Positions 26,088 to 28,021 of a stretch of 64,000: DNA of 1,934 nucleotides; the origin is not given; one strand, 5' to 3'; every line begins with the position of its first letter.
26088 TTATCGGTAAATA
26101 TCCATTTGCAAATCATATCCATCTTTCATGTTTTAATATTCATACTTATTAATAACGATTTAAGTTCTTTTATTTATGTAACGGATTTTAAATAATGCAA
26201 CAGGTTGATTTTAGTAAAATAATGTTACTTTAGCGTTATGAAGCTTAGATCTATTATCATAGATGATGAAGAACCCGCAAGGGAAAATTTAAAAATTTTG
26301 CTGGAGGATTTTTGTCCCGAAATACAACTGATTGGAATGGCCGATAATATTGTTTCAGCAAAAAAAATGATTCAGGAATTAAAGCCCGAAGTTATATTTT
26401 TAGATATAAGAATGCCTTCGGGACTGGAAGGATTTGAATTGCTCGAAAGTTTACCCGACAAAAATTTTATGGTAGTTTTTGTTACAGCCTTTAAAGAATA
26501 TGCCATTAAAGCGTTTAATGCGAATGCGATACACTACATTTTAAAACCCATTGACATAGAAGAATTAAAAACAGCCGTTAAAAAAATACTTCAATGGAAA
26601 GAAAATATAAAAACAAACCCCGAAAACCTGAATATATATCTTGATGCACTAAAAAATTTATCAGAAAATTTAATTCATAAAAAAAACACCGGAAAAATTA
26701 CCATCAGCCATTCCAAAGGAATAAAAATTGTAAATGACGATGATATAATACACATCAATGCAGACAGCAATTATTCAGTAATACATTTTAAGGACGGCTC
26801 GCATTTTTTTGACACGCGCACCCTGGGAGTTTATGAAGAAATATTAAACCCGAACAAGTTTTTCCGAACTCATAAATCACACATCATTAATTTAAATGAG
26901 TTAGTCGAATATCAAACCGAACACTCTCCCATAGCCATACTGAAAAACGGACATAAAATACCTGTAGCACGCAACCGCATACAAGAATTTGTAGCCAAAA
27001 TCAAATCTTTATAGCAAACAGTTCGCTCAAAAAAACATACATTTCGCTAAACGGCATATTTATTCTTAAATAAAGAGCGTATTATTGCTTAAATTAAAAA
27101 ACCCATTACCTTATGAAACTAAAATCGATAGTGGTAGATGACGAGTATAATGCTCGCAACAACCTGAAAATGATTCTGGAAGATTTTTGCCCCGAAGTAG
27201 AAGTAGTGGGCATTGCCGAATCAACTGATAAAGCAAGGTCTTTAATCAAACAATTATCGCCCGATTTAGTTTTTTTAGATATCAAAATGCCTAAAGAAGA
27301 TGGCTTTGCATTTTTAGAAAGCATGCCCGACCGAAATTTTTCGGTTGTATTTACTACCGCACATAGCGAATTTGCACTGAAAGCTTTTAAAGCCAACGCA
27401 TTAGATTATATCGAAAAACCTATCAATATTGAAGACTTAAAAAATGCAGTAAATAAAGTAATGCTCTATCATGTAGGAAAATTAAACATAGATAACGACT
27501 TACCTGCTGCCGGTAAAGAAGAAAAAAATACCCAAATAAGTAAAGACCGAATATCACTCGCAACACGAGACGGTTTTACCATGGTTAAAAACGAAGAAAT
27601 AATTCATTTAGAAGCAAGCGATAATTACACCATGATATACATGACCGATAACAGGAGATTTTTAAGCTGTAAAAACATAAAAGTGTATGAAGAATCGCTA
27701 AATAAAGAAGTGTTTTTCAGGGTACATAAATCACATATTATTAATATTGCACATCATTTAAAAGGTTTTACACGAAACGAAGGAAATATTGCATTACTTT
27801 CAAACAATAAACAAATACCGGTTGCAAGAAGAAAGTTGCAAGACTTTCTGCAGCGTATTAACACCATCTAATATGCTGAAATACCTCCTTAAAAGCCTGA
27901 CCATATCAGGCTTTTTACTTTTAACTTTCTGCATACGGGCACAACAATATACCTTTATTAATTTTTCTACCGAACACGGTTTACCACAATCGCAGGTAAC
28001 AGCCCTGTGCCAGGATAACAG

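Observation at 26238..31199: Signalling island: two tandem LytTR response regulators, a beta-propeller LytS-type kinase and a tiny secreted low-complexity lipoprotein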

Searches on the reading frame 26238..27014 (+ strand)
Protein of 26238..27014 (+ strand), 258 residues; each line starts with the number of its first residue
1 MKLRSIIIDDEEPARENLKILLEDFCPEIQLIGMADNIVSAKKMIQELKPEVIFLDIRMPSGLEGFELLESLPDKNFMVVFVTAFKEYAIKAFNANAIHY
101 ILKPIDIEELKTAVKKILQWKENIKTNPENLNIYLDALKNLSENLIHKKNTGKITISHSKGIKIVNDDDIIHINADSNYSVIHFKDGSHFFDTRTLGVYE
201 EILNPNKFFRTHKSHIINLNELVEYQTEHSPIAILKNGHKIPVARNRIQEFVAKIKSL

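Call 3: search_protein_families(library=pfam, proteins=[window:26238-27014:+], max_evalue=0.01)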
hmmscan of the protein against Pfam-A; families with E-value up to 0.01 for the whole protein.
window:26238-27014:+ (258 aa): 2 families
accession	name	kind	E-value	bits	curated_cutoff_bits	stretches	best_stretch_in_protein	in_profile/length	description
PF00072.30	Response_reg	-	1.9e-19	70.3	30.2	1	6-115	2-111/111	Response regulator receiver domain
PF04397.21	LytTR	-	3.3e-18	66.2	22.6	1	161-255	2-97/98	LytTr DNA-binding domain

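Call 25: search_protein_families(library=ncbifam, proteins=[window:26238-27014:+], max_evalue=0.01)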
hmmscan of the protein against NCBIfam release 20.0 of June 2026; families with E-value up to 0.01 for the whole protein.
window:26238-27014:+ (258 aa): 69 families (the best 25 are shown)
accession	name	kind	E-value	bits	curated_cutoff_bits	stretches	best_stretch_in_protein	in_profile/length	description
NF008677.0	PRK11697.1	equivalog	1.8e-41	142.1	246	1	3-251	2-231/238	two-component system response regulator BtsR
NF010684.1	PRK14084.1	equivalog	5.5e-29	101.7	375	1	4-255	2-252/254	response regulator transcription factor LytR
NF008469.0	PRK11361.1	equivalog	2.9e-14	52.6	714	1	4-132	6-133/461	acetoacetate metabolism transcriptional regulator AtoC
TIGR02875.1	spore_0_A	equivalog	4.5e-14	52.3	200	1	2-131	2-136/262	sporulation transcription factor Spo0A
NF001965.0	PRK00742.1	subfamily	4.5e-13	49.1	293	1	1-121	2-126/357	chemotaxis-specific protein-glutamate methyltransferase CheB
NF052445.1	RespRegMctR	equivalog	2.1e-12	46.9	300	1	3-119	2-120/205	two-component system response regulator MctR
NF047785.1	respo_reg_MadR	equivalog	7.8e-12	45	300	1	4-119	2-122/209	MadR family response regulator transcription factor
NF006900.1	PRK09390.1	equivalog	1.4e-11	44.3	255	1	7-143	9-145/203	response regulator FixJ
NF007935.0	PRK10651.1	equivalog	6.3e-11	41.9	250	1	6-118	10-124/216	two-component system response regulator NarL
TIGR01818.1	ntrC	equivalog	1.9e-10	40.2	558.6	1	7-128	3-124/463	nitrogen regulation protein NR(I)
NF041367.1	CheY_Halo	equivalog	3e-10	40.5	200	1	6-117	2-113/114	chemotaxis protein CheY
NF011896.0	PRK15369.1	equivalog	4.7e-10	39.4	242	1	3-128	4-131/211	two component system response regulator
NF053854.1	RespRegPhoBBctds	equivalog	5e-10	39.1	270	1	6-135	2-132/225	two-component system response regulator PhoB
NF007467.0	PRK10046.1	equivalog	2.7e-09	36.9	264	1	5-126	7-130/226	two-component response regulator DpiA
NF009206.0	PRK12555.1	subfamily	5.2e-09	35.5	342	1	6-120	4-123/340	chemotaxis-specific protein-glutamate methyltransferase CheB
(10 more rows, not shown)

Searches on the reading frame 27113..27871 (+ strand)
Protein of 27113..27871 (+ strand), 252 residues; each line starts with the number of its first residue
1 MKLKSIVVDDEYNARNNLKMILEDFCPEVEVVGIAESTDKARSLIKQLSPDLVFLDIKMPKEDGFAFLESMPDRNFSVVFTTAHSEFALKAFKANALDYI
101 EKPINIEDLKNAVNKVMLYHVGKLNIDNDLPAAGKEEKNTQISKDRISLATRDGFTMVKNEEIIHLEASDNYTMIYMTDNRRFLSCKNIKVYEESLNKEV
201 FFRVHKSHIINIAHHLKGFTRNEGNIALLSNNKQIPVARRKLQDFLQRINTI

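Call 3: search_protein_families(library=pfam, proteins=[window:27113-27871:+], max_evalue=0.01)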
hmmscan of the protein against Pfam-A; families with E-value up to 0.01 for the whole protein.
window:27113-27871:+ (252 aa): 2 families
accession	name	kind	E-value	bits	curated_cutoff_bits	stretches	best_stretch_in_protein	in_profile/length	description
PF00072.30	Response_reg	-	7.4e-22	78.1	30.2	1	6-114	2-111/111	Response regulator receiver domain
PF04397.21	LytTR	-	1.5e-16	60.9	22.6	1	155-249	3-97/98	LytTr DNA-binding domain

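Call 25: search_protein_families(library=ncbifam, proteins=[window:27113-27871:+], max_evalue=0.01)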
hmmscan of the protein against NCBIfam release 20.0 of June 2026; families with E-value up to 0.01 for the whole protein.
window:27113-27871:+ (252 aa): 84 families (the best 25 are shown)
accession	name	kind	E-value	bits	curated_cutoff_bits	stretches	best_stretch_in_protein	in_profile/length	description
NF008677.0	PRK11697.1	equivalog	3.2e-34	118.3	246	1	3-249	2-235/238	two-component system response regulator BtsR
NF010684.1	PRK14084.1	equivalog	2.8e-30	105.9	375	1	4-248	2-251/254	response regulator transcription factor LytR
NF001965.0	PRK00742.1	subfamily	3.7e-19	69.2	293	1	1-129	2-135/357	chemotaxis-specific protein-glutamate methyltransferase CheB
NF009206.0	PRK12555.1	subfamily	2.1e-15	56.5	342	1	6-122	4-125/340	chemotaxis-specific protein-glutamate methyltransferase CheB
TIGR02875.1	spore_0_A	equivalog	4.5e-14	52.3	200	1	2-129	2-134/262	sporulation transcription factor Spo0A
NF008469.0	PRK11361.1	equivalog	1.1e-12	47.4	714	1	6-117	8-120/461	acetoacetate metabolism transcriptional regulator AtoC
NF041367.1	CheY_Halo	equivalog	2e-12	47.5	200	1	6-116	2-113/114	chemotaxis protein CheY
TIGR01818.1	ntrC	equivalog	5.3e-12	45.3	558.6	1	6-117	2-114/463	nitrogen regulation protein NR(I)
NF007935.0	PRK10651.1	equivalog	9.9e-12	44.5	250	1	6-129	10-133/216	two-component system response regulator NarL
NF053854.1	RespRegPhoBBctds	equivalog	3.2e-11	43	270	1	6-189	2-180/225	two-component system response regulator PhoB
NF007005.1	PRK09468.1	equivalog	3.4e-11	43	331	1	4-170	5-164/237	osmolarity response regulator transcription factor OmpR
NF051850.1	RespRegRprY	equivalog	4.2e-11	42.7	370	1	16-168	14-169/234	response regulator transcription factor RprY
NF045944.1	ResRegRpaBCyano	equivalog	4.4e-11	42.6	330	1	6-168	1-156/229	response regulator transcription factor RpaB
NF006900.1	PRK09390.1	equivalog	6.1e-11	42.2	255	1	6-117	8-120/203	response regulator FixJ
NF051870.1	NAssimRespRegNtrX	equivalog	7.1e-11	41.6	600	1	6-117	5-119/452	nitrogen assimilation response regulator NtrX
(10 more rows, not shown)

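Call 60: search_solved_structures(query=window:27113-27871:+, max_evalue=0.00001)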
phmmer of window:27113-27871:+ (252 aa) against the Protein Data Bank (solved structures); distinct sequences matched with E-value up to 0.00001: 68 (the best 60 are shown).
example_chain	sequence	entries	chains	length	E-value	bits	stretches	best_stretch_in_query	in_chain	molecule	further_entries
6m8o_A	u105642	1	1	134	2.5e-14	56.4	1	3-118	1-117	DNA-binding response regulator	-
9xzo_A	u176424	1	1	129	1.1e-13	54.3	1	4-120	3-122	De novo protein M1X0B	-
2qv0_A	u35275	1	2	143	9.5e-11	44.6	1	2-116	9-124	Protein mrkE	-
6er7_A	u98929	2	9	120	1.2e-10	44.3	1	5-117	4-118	120aa long hypothetical chemotaxis protein (CheY)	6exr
3jte_A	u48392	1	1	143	1.5e-10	44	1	4-117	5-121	Response regulator receiver protein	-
1a04_A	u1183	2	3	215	3.2e-10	42.9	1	6-116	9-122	NITRATE/NITRITE RESPONSE REGULATOR PROTEIN NARL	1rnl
2jvj_A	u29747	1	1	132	5.7e-10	42.1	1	3-117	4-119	Sporulation initiation phosphotransferase F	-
6swl_A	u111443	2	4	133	5.7e-10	42.1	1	6-117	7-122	Two-component response regulator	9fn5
6ymz_A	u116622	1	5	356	1.1e-09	41.2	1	2-103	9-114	Protein-glutamate methylesterase/protein-glutamine glutaminase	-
1fsp_A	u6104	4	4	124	1.2e-09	41.1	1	3-117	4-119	STAGE 0 SPORULATION PROTEIN F | SPORULATION RESPONSE REGULATORY PROTEIN | Sporulation initiation phosphotransferase F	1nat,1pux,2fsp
3q15_C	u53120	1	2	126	1.2e-09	41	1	3-117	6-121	Sporulation initiation phosphotransferase F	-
2jvi_A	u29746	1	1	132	4.2e-09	39.2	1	3-117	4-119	Sporulation initiation phosphotransferase F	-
2jvk_A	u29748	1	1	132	4.9e-09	39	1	3-117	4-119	Sporulation initiation phosphotransferase F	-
1a2o_A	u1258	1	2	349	6e-09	38.8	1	2-103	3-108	CHEB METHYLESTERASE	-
1s8n_A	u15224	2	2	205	8.1e-09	38.3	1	6-117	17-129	putative antiterminator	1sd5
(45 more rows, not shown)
